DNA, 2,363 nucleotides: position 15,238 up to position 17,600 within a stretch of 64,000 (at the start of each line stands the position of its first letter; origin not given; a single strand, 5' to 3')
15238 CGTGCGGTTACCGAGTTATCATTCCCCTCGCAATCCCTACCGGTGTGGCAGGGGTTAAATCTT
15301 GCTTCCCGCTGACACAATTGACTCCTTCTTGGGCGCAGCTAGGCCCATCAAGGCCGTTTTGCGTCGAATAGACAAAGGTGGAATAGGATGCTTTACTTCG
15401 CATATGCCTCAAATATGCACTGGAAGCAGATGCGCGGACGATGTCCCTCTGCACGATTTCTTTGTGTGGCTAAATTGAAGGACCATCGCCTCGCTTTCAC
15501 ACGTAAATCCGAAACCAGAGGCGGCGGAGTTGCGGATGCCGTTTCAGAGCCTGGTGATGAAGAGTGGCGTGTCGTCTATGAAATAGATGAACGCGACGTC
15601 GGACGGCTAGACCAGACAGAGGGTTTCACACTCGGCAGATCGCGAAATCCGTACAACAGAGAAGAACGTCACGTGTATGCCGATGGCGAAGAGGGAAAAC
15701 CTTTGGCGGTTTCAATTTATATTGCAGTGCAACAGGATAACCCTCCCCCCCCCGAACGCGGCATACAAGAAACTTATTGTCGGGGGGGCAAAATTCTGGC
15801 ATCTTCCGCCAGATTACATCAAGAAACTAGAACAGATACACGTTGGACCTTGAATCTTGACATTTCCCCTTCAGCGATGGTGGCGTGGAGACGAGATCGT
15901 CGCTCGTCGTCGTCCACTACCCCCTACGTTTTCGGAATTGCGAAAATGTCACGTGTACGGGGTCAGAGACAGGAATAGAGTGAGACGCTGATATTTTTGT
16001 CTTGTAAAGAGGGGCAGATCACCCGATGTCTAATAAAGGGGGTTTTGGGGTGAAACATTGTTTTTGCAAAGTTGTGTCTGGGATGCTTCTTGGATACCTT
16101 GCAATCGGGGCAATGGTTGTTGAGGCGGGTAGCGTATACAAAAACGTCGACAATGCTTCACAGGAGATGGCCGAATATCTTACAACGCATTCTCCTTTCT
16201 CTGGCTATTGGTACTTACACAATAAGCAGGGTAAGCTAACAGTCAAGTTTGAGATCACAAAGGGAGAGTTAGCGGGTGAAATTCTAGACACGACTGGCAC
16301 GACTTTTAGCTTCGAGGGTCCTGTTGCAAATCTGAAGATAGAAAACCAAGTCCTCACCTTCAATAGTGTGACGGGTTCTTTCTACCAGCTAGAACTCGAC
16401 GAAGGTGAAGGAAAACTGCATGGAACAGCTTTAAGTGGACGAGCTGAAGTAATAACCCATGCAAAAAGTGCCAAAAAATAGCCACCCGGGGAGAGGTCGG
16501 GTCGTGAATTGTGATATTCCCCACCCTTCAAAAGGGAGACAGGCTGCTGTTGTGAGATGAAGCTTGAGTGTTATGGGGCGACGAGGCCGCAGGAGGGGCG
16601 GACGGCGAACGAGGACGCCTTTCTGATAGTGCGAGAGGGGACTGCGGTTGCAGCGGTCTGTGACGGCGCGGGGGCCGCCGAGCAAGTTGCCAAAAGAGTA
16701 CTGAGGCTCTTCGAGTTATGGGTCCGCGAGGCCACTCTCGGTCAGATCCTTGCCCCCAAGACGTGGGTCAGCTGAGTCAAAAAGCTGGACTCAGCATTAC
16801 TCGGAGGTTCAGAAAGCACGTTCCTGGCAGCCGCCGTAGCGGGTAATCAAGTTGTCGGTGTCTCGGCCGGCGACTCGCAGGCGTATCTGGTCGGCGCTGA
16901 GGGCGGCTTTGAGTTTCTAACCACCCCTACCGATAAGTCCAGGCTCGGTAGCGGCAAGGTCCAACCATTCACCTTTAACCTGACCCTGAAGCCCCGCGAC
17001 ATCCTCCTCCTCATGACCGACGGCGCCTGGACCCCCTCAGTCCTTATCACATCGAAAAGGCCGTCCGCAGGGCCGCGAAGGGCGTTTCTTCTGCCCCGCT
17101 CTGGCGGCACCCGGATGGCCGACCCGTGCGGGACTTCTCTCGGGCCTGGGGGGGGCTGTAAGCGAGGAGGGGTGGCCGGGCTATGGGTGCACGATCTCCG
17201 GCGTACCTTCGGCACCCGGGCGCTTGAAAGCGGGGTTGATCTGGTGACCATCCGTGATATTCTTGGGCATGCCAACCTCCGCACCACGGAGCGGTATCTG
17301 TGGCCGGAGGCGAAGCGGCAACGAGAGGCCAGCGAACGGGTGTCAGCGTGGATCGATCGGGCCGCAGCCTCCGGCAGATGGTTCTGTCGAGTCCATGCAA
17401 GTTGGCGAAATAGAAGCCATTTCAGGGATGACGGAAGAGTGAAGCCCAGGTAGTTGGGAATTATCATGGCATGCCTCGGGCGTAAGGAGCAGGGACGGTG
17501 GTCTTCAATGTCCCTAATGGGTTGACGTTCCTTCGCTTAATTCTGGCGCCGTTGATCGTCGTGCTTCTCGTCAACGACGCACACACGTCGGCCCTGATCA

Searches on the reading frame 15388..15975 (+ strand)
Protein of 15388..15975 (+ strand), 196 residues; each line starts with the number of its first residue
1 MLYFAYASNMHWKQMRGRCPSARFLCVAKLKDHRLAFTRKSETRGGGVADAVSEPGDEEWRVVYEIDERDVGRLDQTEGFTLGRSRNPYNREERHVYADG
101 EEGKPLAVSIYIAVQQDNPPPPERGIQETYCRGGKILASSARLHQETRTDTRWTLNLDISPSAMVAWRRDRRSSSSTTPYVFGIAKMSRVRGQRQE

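Call 4: search_protein_families(library=pfam, proteins=[window:15388-15975:+], max_evalue=1)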
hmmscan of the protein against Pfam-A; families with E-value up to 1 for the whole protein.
window:15388-15975:+ (196 aa): 2 families
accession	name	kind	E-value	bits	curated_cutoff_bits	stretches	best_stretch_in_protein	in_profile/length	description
PF06094.17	GGACT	-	5e-07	30.8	22.8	1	3-118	1-109/120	Gamma-glutamyl cyclotransferase, AIG2-like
PF13772.11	AIG2_2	-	0.0063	17.4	27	1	60-123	3-60/83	AIG2-like family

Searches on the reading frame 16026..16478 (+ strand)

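Call 4: search_protein_families(library=pfam, proteins=[window:16026-16478:+], max_evalue=1)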
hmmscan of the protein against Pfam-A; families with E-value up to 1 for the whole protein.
window:16026-16478:+ (151 aa): 0 families

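Call 26: search_protein_families(library=padloc, proteins=[window:16026-16478:+], max_evalue=1)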
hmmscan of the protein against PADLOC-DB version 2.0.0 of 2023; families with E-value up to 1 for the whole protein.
window:16026-16478:+ (151 aa): 0 families

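Call 27: search_protein_families(library=phrogs, proteins=[window:16026-16478:+], max_evalue=0.1)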
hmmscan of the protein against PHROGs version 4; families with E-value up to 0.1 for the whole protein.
window:16026-16478:+ (151 aa): 1 family
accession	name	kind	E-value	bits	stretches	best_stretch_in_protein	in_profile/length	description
phrog_34212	-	unknown function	0.035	15.2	1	42-97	71-127/134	-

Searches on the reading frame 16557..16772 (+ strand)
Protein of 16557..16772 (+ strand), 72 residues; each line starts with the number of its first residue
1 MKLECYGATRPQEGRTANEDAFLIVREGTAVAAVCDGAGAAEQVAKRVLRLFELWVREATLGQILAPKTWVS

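Call 4: search_protein_families(library=pfam, proteins=[window:16557-16772:+], max_evalue=1)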
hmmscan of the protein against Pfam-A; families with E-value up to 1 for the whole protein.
window:16557-16772:+ (72 aa): 2 families
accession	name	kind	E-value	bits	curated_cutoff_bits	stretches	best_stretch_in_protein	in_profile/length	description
PF13672.11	PP2C_2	-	0.01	15.8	24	1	13-44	7-39/209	Protein phosphatase 2C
PF00252.24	Ribosomal_L16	-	0.18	12.2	27.9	1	7-51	78-120/132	Ribosomal protein L16p/L10e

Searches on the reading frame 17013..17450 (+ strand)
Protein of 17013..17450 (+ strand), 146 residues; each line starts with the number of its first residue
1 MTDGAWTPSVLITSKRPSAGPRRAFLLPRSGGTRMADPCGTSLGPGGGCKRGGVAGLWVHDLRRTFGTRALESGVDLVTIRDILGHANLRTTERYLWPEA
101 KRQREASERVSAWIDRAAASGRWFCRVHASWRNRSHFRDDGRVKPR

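Call 4: search_protein_families(library=pfam, proteins=[window:17013-17450:+], max_evalue=1)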
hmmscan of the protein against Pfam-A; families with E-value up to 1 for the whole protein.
window:17013-17450:+ (146 aa): 1 family
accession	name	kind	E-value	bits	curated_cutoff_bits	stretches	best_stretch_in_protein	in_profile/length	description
PF00589.27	Phage_integrase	-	1.7e-09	38.2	27.1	1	59-96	129-166/172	Phage integrase family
